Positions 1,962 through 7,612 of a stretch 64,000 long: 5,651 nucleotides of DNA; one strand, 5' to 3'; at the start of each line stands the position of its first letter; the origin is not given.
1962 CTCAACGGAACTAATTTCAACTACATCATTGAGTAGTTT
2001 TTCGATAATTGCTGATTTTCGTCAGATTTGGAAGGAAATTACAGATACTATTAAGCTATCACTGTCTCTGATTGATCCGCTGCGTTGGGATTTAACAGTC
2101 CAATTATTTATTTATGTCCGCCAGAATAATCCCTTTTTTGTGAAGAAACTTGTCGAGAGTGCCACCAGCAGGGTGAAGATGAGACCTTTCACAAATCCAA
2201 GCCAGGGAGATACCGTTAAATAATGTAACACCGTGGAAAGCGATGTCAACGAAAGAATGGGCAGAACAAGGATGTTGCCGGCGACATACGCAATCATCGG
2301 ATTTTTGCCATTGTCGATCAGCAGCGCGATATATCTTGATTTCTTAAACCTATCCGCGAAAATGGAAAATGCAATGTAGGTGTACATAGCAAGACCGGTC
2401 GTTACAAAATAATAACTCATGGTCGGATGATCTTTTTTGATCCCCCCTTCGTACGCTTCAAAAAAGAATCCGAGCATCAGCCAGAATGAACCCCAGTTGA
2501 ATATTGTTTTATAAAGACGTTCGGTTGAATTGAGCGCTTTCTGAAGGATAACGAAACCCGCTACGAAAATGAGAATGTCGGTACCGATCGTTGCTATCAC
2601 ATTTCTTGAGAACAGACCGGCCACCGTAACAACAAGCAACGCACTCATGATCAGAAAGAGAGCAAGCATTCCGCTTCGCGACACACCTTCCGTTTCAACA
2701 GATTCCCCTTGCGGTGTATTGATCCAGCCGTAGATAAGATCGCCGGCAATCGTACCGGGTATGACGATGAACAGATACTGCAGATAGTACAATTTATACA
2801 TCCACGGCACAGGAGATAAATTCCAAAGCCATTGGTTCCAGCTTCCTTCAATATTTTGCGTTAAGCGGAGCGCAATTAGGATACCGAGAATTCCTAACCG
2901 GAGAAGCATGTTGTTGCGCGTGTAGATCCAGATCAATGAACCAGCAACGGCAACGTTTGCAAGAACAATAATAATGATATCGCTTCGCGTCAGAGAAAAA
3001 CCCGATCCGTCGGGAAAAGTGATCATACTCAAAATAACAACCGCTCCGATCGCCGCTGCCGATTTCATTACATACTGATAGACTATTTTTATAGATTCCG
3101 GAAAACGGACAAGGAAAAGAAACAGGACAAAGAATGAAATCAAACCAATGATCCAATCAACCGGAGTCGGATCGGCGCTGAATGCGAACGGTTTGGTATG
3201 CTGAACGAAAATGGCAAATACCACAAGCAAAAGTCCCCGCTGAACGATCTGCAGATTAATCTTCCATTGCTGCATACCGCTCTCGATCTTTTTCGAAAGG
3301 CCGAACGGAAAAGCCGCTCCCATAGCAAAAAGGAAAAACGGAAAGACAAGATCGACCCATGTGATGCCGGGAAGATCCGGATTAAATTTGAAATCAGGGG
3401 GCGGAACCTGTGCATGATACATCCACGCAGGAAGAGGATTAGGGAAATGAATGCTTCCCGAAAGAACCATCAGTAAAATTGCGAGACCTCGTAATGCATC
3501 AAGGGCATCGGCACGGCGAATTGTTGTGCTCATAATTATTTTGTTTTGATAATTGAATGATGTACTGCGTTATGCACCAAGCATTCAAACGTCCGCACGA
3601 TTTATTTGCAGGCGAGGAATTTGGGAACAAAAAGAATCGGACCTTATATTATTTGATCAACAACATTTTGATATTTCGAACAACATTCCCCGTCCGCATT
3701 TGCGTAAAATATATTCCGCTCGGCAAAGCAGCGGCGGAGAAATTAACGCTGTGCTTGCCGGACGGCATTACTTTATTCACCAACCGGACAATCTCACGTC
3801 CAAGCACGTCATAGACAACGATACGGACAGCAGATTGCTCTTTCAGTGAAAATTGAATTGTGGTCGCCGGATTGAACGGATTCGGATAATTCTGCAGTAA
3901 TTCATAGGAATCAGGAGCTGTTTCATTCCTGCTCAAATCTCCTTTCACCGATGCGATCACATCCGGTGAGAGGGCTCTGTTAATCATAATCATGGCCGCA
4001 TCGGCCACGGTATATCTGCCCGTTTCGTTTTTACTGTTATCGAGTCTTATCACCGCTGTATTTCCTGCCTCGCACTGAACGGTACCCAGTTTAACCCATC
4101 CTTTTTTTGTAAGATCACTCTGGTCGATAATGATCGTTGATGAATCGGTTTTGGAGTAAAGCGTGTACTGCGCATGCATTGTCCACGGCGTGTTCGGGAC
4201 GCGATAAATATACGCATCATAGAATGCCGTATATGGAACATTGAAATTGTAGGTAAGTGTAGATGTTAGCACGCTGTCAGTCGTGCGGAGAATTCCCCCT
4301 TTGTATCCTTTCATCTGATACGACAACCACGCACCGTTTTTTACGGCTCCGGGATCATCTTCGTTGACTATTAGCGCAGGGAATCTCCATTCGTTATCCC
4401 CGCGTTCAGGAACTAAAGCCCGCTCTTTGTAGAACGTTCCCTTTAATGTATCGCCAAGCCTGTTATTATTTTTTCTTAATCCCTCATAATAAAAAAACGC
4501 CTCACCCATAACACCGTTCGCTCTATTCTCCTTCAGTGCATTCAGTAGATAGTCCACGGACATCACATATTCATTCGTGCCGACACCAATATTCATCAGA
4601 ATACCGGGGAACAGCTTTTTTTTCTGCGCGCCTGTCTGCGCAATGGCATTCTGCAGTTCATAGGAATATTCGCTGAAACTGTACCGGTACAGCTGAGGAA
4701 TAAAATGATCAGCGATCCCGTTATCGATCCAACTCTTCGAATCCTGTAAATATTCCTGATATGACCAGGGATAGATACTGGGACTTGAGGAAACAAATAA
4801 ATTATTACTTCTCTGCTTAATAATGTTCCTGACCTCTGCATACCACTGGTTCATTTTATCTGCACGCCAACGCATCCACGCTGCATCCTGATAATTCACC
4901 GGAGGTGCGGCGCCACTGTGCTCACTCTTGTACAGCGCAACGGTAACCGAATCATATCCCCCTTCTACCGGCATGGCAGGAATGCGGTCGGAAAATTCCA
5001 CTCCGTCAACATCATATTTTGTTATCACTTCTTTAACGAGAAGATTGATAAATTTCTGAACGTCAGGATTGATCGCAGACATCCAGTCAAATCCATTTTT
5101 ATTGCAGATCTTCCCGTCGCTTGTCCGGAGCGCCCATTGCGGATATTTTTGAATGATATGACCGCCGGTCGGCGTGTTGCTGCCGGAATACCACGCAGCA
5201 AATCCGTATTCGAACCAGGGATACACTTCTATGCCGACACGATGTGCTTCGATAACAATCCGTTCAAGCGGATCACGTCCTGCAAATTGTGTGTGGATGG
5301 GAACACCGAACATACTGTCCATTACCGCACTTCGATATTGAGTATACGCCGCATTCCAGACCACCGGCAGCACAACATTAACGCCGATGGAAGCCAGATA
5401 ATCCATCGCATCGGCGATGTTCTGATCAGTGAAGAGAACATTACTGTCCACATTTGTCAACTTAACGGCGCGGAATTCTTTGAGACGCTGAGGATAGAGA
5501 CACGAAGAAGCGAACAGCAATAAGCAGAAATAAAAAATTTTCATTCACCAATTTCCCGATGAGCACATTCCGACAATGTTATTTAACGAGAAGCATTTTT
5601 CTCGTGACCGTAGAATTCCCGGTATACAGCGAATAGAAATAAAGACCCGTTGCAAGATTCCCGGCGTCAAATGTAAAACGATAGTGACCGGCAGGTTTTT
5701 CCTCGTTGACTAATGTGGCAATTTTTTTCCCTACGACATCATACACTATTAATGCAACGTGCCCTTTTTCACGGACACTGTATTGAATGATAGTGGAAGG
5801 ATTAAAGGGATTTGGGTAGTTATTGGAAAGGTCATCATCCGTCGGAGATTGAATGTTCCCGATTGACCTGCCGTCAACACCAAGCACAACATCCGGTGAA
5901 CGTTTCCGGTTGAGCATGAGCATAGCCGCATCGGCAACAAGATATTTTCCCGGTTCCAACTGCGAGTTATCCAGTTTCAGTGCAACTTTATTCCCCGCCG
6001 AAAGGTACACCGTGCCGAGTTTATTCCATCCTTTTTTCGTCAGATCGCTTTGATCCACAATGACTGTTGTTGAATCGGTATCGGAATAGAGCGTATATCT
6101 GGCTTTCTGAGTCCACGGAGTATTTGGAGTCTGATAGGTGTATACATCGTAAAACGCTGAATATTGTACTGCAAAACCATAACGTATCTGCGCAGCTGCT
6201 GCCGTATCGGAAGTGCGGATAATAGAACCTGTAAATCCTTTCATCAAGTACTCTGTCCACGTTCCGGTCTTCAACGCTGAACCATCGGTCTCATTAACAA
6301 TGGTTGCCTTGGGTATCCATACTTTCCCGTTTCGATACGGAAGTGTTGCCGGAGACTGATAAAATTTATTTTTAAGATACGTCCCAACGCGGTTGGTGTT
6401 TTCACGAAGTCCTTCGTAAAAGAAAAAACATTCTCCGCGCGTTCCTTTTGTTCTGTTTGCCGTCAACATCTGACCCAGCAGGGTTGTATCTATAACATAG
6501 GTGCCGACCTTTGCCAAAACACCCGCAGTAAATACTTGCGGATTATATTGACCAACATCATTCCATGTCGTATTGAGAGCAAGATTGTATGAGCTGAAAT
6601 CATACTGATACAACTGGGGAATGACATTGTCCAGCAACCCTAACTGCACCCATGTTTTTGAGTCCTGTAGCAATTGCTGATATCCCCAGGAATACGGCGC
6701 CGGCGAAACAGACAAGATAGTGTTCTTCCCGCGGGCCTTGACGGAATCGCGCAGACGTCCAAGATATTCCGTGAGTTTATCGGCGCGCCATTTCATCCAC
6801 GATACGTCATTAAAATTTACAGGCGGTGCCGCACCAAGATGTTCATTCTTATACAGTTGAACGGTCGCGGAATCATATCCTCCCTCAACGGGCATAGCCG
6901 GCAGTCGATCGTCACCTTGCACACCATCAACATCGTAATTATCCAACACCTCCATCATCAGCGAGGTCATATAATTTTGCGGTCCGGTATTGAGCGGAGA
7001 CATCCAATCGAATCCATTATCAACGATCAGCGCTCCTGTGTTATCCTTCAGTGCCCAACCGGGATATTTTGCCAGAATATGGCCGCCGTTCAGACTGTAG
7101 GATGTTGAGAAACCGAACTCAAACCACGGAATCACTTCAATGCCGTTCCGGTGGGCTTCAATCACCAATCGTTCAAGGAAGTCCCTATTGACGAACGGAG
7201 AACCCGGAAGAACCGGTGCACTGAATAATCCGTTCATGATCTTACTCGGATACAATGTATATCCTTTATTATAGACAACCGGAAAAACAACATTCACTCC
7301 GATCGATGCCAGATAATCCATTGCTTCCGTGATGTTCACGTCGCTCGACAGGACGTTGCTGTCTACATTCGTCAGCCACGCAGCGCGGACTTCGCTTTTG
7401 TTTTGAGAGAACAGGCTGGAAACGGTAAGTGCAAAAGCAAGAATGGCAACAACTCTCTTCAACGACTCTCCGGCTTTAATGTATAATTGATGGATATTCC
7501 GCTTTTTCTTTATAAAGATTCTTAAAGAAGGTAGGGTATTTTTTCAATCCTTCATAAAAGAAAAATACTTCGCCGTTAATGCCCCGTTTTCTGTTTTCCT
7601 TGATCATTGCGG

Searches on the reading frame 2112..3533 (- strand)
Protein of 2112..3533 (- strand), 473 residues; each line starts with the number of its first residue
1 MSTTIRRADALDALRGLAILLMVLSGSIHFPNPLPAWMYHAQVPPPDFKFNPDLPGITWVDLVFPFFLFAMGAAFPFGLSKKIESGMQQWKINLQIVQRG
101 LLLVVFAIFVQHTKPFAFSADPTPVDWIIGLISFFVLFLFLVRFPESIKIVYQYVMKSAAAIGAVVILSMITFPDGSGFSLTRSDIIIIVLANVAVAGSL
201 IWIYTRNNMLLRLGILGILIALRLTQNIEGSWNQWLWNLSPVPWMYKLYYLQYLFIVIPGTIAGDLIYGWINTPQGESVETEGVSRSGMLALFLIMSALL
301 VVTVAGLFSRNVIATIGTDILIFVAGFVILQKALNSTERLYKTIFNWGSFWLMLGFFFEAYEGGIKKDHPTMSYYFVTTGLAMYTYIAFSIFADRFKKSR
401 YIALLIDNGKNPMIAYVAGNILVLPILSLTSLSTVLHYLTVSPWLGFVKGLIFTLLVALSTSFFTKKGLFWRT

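Call 4: search_protein_families(library=pfam, proteins=[window:2112-3533:-], max_evalue=0.01)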
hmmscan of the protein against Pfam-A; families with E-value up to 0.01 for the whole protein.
window:2112-3533:- (473 aa): 1 family
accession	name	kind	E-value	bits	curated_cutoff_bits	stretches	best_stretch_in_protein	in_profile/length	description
PF16401.11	DUF5009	-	1.2e-82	277.6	25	1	7-266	1-259/260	Domain of unknown function (DUF5009)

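Call 5: search_protein_families(library=ncbifam, proteins=[window:2112-3533:-], max_evalue=0.1)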
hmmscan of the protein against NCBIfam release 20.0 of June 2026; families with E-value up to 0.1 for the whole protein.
window:2112-3533:- (473 aa): 0 families

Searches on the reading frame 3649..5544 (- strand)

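Call 4: search_protein_families(library=pfam, proteins=[window:3649-5544:-], max_evalue=0.01)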
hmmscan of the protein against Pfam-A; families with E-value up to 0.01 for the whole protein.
window:3649-5544:- (631 aa): 4 families
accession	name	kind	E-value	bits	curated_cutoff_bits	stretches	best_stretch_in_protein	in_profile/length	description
PF02638.21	GHL10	-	3.2e-53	181.3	27.9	1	23-316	1-291/311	Glycosyl hydrolase-like 10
PF25275.1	Golvesin_C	-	4.4e-17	62.8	31.6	1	392-519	2-130/132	Golvesin C-terminal domain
PF18962.6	Por_Secre_tail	-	6.6e-10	39.6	27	1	553-621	2-67/75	Secretion system C-terminal sorting domain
PF14871.12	GHL6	-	7.6e-06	26.6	35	1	50-182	9-128/132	Hypothetical glycosyl hydrolase 6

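Call 5: search_protein_families(library=ncbifam, proteins=[window:3649-5544:-], max_evalue=0.1)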
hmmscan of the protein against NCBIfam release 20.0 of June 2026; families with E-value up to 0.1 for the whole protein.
window:3649-5544:- (631 aa): 4 families
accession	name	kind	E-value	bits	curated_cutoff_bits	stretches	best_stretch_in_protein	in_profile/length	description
TIGR04183.1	Por_Secre_tail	domain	3.5e-10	39.7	23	1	553-627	2-69/72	T9SS type A sorting domain-containing protein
NF038113.1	T9SSA_dep_M36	equivalog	3.6e-08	32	885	1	538-628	784-867/869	T9SS-dependent M36 family metallopeptidase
NF052323.1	T9SSA_dep_M6i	equivalog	2.6e-07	29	600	1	552-618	960-1026/1043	T9SS-dependent M6-like inactivated metalloprotease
NF033707.1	T9SS_sortase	equivalog_domain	0.01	13.5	420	1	550-604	999-1056/1095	type IX secretion system sortase PorU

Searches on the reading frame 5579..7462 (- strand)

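Call 4: search_protein_families(library=pfam, proteins=[window:5579-7462:-], max_evalue=0.01)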
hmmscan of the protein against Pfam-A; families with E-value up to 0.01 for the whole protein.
window:5579-7462:- (627 aa): 4 families
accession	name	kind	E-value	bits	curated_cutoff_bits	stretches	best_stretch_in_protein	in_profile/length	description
PF02638.21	GHL10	-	6.3e-54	183.6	27.9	1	24-294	1-270/311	Glycosyl hydrolase-like 10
PF25275.1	Golvesin_C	-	3.1e-16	60.1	31.6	1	388-515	2-130/132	Golvesin C-terminal domain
PF18962.6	Por_Secre_tail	-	5.6e-10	39.8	27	1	549-623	2-73/75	Secretion system C-terminal sorting domain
PF14871.12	GHL6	-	8.7e-08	32.9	35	1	49-181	7-128/132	Hypothetical glycosyl hydrolase 6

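Call 5: search_protein_families(library=ncbifam, proteins=[window:5579-7462:-], max_evalue=0.1)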
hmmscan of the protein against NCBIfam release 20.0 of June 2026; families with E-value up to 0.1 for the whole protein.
window:5579-7462:- (627 aa): 8 families
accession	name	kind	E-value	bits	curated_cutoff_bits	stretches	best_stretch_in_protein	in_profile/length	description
TIGR04183.1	Por_Secre_tail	domain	1e-08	35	23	1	549-624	2-70/72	T9SS type A sorting domain-containing protein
NF038113.1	T9SSA_dep_M36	equivalog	7.7e-08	30.9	885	1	544-625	791-868/869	T9SS-dependent M36 family metallopeptidase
NF052323.1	T9SSA_dep_M6i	equivalog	9.9e-06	23.8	600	1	546-612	958-1024/1043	T9SS-dependent M6-like inactivated metalloprotease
NF033659.0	Shiga_Stx1B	exception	0.034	14.3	175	1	438-489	14-63/89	Shiga toxin Stx1 subunit B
NF041697.1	Shig_StxB_1a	exception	0.042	14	204.3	0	437-489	13-63/89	Shiga toxin Stx1a subunit B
NF041698.1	Shig_StxB_1c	exception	0.076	13.1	201.2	0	450-489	25-63/89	Shiga toxin Stx1c subunit B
NF041700.1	Shig_StxB_1e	exception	0.082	13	203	0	443-489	19-63/89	Shiga toxin Stx1e subunit B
NF041699.1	Shig_StxB_1d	exception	0.092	12.8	199.5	0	450-489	25-63/89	Shiga toxin Stx1d subunit B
